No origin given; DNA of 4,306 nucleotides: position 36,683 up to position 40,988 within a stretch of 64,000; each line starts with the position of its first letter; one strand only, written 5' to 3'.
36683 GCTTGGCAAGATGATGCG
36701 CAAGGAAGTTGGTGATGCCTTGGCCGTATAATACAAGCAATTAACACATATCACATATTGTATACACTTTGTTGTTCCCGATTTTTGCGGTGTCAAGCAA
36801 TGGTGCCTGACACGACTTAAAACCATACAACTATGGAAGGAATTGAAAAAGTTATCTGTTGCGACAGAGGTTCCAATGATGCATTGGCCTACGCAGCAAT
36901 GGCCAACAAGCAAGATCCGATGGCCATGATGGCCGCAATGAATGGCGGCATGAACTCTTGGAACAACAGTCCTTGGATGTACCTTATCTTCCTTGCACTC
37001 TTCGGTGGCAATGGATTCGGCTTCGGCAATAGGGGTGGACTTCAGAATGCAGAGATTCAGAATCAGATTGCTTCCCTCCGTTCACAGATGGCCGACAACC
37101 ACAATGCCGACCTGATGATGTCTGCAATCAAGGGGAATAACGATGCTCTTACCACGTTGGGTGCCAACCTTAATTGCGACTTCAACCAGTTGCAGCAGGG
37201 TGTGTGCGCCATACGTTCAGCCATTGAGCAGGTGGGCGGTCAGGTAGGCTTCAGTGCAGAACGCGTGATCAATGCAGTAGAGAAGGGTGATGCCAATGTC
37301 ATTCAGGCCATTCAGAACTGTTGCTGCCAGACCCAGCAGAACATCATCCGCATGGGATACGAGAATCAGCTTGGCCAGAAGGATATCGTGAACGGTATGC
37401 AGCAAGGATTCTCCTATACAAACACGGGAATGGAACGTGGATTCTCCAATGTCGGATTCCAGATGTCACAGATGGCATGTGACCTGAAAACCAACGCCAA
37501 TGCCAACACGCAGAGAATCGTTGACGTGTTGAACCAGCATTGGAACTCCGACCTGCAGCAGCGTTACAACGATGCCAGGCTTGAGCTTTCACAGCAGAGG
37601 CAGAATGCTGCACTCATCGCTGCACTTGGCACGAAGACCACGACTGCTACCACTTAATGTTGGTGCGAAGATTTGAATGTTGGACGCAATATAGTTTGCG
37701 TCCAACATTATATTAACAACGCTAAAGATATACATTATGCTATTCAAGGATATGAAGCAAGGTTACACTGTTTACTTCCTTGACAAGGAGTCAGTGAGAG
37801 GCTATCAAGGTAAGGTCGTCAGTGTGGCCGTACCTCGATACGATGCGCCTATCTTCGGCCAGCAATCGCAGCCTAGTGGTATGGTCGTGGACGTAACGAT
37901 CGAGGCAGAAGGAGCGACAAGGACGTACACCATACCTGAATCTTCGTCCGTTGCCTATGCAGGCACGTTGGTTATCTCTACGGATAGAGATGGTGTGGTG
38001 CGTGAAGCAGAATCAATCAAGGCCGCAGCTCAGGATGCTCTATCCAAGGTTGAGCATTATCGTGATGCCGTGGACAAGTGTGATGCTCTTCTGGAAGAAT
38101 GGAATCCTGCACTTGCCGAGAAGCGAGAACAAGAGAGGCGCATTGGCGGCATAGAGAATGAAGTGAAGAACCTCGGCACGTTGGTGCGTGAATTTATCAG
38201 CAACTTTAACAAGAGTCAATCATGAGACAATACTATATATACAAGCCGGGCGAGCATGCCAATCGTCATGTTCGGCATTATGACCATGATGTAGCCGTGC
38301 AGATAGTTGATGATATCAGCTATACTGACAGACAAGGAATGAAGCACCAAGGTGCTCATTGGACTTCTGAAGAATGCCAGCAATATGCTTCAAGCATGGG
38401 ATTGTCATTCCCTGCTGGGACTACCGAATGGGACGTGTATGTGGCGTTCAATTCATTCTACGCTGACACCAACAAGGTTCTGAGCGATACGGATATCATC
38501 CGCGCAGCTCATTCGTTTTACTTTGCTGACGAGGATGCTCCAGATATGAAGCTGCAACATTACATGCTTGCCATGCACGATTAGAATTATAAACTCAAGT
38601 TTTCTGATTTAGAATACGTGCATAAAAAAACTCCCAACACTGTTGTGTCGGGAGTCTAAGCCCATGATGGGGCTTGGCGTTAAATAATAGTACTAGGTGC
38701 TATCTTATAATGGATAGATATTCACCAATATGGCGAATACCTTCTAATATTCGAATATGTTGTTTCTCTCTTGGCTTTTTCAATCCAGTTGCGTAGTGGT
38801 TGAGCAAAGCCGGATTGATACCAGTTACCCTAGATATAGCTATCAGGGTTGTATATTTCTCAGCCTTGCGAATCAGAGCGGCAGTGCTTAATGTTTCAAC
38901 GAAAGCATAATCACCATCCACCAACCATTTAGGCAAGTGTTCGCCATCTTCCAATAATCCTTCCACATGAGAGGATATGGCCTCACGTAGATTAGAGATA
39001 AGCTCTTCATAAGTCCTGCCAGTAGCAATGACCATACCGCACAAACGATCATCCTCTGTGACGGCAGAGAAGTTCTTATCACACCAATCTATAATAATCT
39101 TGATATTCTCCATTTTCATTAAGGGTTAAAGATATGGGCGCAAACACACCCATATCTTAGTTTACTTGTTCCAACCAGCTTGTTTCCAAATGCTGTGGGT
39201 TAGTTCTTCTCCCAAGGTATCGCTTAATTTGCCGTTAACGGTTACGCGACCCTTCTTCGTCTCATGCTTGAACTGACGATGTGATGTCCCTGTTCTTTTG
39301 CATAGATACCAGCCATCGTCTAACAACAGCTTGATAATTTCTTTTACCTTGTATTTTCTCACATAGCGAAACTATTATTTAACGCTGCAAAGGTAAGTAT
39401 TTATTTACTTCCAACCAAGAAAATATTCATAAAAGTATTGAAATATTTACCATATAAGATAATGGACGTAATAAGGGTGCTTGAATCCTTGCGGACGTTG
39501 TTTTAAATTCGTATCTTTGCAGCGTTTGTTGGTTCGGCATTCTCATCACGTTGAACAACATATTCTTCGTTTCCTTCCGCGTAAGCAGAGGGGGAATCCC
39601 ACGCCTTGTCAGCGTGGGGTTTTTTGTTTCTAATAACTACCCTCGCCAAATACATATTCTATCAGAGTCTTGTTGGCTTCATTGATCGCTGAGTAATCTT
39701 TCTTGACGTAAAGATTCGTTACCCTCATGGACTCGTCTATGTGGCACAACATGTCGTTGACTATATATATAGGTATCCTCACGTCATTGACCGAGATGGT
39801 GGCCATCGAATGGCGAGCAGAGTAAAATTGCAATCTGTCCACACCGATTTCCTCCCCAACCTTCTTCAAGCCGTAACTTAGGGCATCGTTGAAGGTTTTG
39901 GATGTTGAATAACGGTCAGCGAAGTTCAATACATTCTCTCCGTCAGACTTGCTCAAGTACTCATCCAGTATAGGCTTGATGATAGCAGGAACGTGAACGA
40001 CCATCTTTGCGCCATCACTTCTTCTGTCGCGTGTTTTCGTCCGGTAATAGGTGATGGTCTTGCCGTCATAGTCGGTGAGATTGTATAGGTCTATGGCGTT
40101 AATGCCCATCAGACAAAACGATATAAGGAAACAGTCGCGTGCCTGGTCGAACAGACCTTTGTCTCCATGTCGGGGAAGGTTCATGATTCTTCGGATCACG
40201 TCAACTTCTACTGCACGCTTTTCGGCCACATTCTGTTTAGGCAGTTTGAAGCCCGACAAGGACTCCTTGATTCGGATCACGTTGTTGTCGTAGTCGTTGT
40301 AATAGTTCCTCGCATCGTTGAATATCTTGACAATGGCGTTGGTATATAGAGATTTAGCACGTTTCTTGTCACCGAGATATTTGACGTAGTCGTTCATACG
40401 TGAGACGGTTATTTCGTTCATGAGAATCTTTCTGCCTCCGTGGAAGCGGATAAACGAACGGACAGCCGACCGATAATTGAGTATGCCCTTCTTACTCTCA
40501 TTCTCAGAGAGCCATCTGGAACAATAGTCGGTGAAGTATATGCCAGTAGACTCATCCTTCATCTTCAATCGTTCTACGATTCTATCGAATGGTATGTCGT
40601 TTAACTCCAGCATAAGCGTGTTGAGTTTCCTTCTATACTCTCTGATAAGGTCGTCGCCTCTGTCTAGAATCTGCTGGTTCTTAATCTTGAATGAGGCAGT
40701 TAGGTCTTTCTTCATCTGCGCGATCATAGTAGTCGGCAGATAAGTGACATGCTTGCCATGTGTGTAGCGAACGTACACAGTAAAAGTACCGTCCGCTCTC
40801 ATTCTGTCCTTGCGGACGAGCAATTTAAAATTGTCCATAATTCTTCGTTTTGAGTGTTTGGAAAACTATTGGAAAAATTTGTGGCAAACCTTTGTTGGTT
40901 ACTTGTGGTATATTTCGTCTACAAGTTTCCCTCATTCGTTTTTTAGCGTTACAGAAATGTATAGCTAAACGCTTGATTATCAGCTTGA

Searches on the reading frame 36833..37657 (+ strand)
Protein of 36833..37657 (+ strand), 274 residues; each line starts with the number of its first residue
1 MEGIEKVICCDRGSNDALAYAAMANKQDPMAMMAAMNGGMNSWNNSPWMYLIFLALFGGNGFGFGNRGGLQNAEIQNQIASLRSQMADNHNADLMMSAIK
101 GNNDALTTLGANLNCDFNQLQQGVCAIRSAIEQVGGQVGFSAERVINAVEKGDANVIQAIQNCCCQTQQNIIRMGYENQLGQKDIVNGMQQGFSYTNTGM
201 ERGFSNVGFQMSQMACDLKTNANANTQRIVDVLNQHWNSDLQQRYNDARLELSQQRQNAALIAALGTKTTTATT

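Call 10: search_protein_families(library=pfam, proteins=[window:36833-37657:+], max_evalue=0.01)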
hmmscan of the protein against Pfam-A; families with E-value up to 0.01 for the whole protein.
window:36833-37657:+ (274 aa): 0 families

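Call 11: search_protein_families(library=phrogs, proteins=[window:36833-37657:+], max_evalue=0.001)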
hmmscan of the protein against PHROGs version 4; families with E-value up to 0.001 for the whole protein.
window:36833-37657:+ (274 aa): 1 family
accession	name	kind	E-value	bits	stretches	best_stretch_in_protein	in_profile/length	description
phrog_16490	-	unknown function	9e-25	88.9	1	30-269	12-229/286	-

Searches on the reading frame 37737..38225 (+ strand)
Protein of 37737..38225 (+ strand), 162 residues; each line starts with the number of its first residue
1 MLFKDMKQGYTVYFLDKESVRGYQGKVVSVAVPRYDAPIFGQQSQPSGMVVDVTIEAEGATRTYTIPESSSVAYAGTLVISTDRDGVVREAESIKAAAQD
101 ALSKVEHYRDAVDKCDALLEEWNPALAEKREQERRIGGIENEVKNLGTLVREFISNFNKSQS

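Call 10: search_protein_families(library=pfam, proteins=[window:37737-38225:+], max_evalue=0.01)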
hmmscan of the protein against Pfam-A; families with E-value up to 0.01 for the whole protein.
window:37737-38225:+ (162 aa): 0 families

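Call 11: search_protein_families(library=phrogs, proteins=[window:37737-38225:+], max_evalue=0.001)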
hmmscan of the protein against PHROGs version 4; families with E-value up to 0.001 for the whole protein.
window:37737-38225:+ (162 aa): 1 family
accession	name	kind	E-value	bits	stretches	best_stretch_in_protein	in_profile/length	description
phrog_28898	-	unknown function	3.3e-12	47.7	1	2-144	1-150/181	-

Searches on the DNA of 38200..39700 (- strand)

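Call 8: search_dna_similar(query=window:38200-39700:-, collection=phages, mode=distant, max_rows=30)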
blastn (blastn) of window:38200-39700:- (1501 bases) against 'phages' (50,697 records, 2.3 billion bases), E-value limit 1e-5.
No match.

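Call 94: search_rna_families(source=window, start=38500, end=39700, threshold=evalue, max_evalue=10)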
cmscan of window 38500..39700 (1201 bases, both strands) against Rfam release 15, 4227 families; matches with E-value up to 10: 9.
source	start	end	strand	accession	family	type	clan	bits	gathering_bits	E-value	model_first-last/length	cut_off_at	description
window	38625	38750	+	RF02053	STnc430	Gene; sRNA;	-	21.4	47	1.2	1-162/162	no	Enterobacterial sRNA STnc430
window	39347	39469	-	RF04278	MIR4372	Gene; miRNA;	CL00145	20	100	1.7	1-123/123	no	MIR4372 microRNA precursor family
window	38615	38671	-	RF02362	Yfr10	Gene; sRNA;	-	20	43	4.5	1-78/78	no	Cyanobacterial functional RNA 10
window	39027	39164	-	RF03096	RAGATH-19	Gene; sRNA;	-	17.7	85.6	5.9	1-141/141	no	RAGATH-19 RNA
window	38622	38702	-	RF02676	Esr41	Gene; sRNA;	-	16.7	102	3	1-74/74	no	Enterohemorrhagic E. coli sRNA 41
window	38624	38682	-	RF02278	Betaproteobacteria_toxic_sRNA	Gene; sRNA;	-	16.6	50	2.2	1-64/64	no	Betaproteobacteria toxic small RNA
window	39558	39628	+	RF00506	Thr_leader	Cis-reg; leader;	-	16.3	55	4.4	1-118/118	no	Threonine operon leader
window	39564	39627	+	RF02837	anti-hemB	Gene; sRNA;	-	15.2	49.5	1.4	1-81/81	no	Burkholderia RNA 7 (anti-hemB)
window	39568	39627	+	RF02278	Betaproteobacteria_toxic_sRNA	Gene; sRNA;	-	14.3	50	8.1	1-64/64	no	Betaproteobacteria toxic small RNA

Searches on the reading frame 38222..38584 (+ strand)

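Call 10: search_protein_families(library=pfam, proteins=[window:38222-38584:+], max_evalue=0.01)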
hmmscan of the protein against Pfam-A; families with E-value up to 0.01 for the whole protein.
window:38222-38584:+ (120 aa): 1 family
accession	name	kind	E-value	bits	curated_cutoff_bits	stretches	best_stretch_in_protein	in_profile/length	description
PF25223.1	DUF7841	-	1.1e-11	45.4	25.2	1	11-115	7-113/114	Domain of unknown function (DUF7841)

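Call 11: search_protein_families(library=phrogs, proteins=[window:38222-38584:+], max_evalue=0.001)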
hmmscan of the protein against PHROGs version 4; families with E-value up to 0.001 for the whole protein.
window:38222-38584:+ (120 aa): 0 families

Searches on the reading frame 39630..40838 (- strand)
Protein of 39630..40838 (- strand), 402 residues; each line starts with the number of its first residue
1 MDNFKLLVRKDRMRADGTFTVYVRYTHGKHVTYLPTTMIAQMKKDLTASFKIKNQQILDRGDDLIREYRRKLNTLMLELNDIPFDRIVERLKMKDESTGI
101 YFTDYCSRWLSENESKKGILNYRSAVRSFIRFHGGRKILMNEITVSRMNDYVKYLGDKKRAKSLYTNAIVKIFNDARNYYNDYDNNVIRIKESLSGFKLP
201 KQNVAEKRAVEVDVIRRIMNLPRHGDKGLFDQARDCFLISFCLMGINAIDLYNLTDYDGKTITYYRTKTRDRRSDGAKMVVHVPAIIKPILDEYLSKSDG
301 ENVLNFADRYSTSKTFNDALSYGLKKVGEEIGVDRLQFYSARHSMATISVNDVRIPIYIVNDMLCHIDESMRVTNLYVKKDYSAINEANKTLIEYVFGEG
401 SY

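Call 10: search_protein_families(library=pfam, proteins=[window:39630-40838:-], max_evalue=0.01)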
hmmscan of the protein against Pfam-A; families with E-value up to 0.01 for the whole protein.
window:39630-40838:- (402 aa): 3 families
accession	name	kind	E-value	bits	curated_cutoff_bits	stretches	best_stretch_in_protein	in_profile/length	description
PF13102.12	Phage_int_SAM_5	-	1.3e-07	32.3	22.3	1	102-181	2-80/98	Phage integrase SAM-like domain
PF02899.23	Phage_int_SAM_1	-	0.00054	20.6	22.3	1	112-164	11-65/83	Phage integrase, N-terminal SAM-like domain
PF17293.8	Arm-DNA-bind_5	-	0.0011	19.8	22.6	1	8-80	3-76/87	Arm DNA-binding domain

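Call 11: search_protein_families(library=phrogs, proteins=[window:39630-40838:-], max_evalue=0.001)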
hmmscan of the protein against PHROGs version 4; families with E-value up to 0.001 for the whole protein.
window:39630-40838:- (402 aa): 2 families
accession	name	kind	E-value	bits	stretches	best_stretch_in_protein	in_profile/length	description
phrog_1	-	integration and excision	6.6e-18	66.3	1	14-384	119-439/611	integrase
phrog_216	-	integration and excision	1.1e-05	25.7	1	271-387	115-231/301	integrase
